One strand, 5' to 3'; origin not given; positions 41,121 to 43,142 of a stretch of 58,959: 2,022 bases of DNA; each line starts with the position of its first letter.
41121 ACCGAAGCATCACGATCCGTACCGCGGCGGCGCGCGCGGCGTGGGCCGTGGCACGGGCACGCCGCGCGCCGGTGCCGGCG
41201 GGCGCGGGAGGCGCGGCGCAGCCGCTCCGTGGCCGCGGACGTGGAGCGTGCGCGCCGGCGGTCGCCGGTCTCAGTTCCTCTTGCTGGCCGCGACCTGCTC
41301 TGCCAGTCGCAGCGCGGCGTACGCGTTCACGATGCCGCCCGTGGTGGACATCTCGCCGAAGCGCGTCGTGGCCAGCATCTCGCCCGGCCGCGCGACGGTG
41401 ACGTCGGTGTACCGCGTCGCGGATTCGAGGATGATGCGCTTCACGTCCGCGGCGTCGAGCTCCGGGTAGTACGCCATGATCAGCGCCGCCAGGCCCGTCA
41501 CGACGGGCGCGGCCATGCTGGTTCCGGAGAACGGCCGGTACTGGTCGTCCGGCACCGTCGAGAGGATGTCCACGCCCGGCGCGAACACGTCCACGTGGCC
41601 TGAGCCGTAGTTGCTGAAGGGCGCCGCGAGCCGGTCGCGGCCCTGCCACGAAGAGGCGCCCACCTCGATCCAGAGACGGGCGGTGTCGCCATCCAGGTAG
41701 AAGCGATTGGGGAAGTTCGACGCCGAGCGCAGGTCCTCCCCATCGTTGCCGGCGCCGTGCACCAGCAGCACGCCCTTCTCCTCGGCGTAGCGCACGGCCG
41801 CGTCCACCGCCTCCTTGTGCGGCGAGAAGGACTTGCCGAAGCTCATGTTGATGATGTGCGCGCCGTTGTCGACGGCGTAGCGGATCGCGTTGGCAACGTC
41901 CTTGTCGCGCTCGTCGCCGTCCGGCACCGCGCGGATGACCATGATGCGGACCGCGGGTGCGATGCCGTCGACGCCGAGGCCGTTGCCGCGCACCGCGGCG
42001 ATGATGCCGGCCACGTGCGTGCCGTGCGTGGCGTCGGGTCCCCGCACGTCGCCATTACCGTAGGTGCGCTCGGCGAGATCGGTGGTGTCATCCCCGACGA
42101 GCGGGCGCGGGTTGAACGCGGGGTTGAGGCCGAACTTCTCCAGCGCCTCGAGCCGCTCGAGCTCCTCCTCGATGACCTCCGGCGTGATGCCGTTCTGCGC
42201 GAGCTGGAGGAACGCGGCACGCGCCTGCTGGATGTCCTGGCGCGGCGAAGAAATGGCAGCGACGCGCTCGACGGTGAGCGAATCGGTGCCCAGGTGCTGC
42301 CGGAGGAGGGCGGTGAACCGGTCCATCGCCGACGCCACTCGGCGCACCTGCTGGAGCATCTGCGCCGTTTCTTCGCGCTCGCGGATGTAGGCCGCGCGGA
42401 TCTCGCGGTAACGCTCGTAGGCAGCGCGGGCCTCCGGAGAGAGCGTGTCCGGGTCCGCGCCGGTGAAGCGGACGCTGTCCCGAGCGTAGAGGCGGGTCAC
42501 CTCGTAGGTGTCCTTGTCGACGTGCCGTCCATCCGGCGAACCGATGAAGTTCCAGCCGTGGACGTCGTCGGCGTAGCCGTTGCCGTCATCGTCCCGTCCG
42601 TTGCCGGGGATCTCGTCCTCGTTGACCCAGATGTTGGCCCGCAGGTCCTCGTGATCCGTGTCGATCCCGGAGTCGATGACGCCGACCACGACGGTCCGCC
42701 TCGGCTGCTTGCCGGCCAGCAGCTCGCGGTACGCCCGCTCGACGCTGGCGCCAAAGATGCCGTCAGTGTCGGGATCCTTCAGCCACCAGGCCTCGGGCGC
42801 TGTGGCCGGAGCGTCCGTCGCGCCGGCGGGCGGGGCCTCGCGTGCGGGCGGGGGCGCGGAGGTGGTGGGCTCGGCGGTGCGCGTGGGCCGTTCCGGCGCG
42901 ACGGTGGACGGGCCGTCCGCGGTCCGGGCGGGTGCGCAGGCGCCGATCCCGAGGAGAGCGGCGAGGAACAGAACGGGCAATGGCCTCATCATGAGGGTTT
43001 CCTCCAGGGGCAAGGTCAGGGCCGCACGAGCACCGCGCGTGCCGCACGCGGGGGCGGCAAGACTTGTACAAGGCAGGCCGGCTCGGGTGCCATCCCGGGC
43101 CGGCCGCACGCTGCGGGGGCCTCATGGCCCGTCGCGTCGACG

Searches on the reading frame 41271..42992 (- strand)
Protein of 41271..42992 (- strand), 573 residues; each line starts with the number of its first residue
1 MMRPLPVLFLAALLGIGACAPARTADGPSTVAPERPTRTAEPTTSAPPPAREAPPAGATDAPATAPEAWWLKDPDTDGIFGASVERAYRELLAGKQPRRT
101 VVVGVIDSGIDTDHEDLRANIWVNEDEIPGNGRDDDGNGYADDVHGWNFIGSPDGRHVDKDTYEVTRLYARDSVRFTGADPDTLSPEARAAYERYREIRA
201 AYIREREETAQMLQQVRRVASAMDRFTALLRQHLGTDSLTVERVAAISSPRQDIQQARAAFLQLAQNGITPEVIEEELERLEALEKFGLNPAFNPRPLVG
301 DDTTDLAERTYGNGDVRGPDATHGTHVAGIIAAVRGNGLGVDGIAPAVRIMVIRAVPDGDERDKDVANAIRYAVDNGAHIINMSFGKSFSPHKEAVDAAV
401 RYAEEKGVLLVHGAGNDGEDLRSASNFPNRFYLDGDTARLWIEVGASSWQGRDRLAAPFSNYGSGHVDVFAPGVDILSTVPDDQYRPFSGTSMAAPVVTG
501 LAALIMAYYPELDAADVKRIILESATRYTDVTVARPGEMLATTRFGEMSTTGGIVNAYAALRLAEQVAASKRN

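Call 58: search_protein_families(library=pfam, proteins=[window:41271-42992:-], max_evalue=0.001)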
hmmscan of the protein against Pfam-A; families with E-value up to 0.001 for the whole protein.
window:41271-42992:- (573 aa): 1 family
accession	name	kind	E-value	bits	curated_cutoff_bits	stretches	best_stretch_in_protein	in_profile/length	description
PF00082.27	Peptidase_S8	-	2.2e-52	178.6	21.8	1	99-531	2-279/288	Subtilase family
